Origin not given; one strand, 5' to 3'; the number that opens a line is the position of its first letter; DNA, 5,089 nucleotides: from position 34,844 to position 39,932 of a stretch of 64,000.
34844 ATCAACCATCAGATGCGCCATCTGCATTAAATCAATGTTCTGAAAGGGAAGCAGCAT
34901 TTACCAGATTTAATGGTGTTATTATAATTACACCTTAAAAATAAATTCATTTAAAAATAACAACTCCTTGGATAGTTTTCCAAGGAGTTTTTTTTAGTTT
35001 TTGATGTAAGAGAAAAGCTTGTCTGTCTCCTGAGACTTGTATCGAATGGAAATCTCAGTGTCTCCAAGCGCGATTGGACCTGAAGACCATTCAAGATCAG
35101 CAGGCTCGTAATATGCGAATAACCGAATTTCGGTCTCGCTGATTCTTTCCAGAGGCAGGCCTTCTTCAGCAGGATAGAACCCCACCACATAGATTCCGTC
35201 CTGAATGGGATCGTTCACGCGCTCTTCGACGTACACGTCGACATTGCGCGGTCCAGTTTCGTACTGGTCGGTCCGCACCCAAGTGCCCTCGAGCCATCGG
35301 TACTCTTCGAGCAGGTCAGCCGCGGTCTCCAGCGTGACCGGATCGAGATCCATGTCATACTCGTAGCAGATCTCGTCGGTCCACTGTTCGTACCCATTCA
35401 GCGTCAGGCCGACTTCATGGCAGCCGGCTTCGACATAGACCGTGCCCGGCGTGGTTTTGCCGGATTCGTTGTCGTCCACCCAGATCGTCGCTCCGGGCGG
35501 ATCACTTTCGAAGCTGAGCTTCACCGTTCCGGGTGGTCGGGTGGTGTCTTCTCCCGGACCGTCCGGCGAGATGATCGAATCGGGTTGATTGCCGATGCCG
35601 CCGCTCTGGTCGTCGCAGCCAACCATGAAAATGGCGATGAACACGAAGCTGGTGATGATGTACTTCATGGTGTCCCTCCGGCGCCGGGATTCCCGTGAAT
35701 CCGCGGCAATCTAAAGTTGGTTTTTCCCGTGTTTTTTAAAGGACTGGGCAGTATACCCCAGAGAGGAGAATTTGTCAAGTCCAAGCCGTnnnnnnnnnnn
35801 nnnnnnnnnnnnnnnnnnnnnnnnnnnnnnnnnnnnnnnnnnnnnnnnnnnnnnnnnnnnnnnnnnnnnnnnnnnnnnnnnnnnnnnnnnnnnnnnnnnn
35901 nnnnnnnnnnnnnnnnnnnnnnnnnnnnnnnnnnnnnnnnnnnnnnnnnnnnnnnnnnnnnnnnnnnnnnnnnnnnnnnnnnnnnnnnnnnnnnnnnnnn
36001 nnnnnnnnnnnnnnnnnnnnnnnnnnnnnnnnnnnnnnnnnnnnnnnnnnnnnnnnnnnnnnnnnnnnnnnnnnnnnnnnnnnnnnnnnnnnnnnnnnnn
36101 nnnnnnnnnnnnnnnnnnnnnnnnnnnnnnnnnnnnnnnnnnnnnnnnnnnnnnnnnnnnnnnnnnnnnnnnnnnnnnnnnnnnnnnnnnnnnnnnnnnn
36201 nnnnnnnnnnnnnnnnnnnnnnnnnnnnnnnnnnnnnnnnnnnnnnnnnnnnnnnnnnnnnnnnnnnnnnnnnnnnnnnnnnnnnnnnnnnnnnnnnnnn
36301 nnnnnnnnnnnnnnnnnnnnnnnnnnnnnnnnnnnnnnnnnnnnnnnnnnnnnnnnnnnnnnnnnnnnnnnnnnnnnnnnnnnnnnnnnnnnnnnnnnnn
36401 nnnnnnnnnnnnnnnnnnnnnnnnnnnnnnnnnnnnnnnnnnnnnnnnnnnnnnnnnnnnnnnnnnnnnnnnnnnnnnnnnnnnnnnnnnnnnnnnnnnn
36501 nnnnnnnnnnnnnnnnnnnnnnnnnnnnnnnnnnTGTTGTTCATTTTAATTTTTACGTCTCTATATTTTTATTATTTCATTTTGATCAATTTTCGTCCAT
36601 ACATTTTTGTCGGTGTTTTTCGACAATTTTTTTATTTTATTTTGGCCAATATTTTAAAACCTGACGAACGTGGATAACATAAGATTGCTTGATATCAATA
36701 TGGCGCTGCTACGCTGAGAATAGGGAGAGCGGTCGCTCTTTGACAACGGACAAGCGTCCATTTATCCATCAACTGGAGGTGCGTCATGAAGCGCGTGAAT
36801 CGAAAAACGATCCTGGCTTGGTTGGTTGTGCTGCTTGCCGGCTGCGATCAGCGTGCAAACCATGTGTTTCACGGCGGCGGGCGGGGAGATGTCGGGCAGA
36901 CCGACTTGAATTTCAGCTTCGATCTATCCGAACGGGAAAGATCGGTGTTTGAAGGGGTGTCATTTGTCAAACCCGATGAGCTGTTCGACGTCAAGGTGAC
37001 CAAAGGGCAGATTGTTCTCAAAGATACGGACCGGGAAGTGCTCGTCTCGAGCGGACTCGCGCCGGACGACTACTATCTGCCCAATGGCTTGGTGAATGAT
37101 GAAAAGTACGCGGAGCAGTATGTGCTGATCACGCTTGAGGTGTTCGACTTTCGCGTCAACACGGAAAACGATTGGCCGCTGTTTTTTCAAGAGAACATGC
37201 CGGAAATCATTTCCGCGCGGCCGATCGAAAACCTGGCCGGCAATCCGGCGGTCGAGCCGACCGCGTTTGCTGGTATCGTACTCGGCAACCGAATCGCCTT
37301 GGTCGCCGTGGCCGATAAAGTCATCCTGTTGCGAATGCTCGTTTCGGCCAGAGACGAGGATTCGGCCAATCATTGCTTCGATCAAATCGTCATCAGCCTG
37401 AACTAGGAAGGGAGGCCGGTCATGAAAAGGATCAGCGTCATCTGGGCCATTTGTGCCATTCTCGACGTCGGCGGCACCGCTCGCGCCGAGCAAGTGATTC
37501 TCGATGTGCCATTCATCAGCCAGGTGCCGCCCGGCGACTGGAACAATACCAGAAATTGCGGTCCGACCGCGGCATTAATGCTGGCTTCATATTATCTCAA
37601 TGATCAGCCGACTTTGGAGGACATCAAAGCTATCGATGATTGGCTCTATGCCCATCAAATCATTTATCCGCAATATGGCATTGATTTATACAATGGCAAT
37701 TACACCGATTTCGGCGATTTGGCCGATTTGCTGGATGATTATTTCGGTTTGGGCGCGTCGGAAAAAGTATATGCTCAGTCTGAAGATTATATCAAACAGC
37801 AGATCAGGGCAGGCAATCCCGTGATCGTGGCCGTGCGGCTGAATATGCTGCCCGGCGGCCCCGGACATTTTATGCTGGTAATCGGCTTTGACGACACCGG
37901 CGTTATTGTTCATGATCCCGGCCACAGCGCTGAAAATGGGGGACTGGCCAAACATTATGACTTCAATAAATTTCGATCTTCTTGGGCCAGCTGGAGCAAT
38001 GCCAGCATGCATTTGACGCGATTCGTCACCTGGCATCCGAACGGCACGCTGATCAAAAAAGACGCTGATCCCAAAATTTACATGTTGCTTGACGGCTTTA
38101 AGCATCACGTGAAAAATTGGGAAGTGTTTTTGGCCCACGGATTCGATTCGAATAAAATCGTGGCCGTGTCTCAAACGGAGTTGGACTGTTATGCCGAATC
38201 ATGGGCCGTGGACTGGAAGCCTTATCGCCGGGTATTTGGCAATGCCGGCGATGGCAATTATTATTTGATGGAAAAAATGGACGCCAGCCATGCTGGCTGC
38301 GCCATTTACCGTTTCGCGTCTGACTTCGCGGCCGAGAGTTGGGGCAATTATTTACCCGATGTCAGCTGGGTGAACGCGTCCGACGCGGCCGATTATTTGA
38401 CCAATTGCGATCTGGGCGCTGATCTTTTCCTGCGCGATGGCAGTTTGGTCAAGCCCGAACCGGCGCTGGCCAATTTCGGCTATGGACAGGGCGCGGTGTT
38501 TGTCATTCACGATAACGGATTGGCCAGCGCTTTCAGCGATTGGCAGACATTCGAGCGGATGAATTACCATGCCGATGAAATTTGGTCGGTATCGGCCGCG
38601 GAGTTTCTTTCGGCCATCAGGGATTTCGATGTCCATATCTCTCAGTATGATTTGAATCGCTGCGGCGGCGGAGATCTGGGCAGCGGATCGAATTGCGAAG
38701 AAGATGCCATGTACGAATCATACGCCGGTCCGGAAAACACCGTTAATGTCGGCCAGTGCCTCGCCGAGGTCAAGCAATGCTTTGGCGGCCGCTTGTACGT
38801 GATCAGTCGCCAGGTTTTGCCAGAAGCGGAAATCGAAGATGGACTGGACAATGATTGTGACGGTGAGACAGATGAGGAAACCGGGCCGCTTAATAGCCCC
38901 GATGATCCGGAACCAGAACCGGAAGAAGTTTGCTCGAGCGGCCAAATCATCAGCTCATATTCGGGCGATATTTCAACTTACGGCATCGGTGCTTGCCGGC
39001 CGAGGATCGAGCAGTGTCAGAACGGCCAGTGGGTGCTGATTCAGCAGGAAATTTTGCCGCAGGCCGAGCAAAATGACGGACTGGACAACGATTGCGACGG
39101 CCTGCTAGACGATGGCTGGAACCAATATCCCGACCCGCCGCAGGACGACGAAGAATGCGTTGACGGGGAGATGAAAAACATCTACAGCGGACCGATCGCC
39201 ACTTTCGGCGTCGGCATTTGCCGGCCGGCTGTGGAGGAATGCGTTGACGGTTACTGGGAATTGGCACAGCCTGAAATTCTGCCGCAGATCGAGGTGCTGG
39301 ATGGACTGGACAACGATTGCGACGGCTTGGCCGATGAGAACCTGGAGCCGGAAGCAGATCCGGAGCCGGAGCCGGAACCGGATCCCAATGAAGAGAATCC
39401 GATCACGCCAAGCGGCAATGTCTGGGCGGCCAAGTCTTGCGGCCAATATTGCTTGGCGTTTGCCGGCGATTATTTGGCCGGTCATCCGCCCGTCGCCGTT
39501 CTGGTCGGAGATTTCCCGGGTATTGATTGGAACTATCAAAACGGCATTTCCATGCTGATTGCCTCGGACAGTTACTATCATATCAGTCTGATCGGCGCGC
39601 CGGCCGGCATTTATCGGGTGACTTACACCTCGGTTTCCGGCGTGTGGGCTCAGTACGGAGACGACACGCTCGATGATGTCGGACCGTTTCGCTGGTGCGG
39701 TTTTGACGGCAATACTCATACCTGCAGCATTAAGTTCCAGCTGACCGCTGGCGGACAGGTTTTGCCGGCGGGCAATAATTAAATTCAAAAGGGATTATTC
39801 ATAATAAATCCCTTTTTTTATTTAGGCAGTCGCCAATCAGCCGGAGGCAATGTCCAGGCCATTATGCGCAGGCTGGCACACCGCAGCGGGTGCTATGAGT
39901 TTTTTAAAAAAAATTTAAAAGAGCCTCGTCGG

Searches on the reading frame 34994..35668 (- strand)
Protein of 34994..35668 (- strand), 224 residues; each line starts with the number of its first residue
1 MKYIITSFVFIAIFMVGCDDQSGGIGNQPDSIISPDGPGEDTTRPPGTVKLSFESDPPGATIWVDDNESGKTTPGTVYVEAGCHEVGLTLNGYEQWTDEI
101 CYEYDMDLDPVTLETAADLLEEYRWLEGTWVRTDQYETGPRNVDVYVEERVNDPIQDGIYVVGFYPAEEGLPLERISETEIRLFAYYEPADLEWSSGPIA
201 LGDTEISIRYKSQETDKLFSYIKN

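Call 90: search_protein_families(library=pfam, proteins=[window:34994-35668:-], max_evalue=0.01)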
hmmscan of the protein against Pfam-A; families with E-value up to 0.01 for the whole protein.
window:34994-35668:- (224 aa): 1 family
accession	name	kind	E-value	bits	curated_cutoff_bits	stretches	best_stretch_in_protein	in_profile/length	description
PF08308.17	PEGA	-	1.4e-10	41.4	20.8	1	50-100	3-53/71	PEGA domain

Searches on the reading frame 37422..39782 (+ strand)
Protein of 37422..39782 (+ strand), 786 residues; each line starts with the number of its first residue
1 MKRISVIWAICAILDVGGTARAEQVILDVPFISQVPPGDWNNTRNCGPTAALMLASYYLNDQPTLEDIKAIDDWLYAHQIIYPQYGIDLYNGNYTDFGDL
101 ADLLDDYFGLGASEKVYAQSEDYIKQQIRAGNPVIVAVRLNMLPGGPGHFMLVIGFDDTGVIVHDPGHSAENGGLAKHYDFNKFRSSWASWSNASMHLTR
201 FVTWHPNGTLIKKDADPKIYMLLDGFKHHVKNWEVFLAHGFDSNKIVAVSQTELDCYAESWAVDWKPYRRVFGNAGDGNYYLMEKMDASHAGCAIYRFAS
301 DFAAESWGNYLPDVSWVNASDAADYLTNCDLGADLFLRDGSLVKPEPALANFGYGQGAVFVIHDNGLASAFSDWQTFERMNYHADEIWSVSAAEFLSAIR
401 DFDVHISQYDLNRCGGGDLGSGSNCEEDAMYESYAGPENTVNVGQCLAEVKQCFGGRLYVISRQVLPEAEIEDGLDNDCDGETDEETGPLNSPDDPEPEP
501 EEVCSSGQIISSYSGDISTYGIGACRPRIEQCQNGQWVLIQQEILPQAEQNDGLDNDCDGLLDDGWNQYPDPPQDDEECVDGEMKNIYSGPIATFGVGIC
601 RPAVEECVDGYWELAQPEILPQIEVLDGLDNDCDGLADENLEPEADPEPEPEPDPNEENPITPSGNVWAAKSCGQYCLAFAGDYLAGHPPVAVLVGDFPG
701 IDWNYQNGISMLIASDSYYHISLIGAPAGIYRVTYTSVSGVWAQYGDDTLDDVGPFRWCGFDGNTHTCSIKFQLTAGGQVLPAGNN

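Call 10: search_protein_families(library=pfam, proteins=[window:37422-39782:+], max_evalue=0.1)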
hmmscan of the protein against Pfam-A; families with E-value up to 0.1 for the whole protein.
window:37422-39782:+ (786 aa): 2 families
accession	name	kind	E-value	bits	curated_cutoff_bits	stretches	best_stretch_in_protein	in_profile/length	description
PF13529.12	Peptidase_C39_2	-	1.3e-15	58.6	24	1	27-166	1-142/143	Peptidase_C39 like family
PF11617.13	Cu-binding_MopE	-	4.6e-10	40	27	2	469-485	14-30/30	Putative metal-binding motif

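Call 11: search_protein_families(library=ncbifam, proteins=[window:37422-39782:+], max_evalue=0.1)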
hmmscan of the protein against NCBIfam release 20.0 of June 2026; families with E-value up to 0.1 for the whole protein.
window:37422-39782:+ (786 aa): 1 family
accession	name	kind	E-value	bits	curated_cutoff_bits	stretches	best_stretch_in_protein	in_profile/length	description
NF033920.0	C39_PA2778_fam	equivalog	0.022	14.2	150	0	121-190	71-136/255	PA2778 family cysteine peptidase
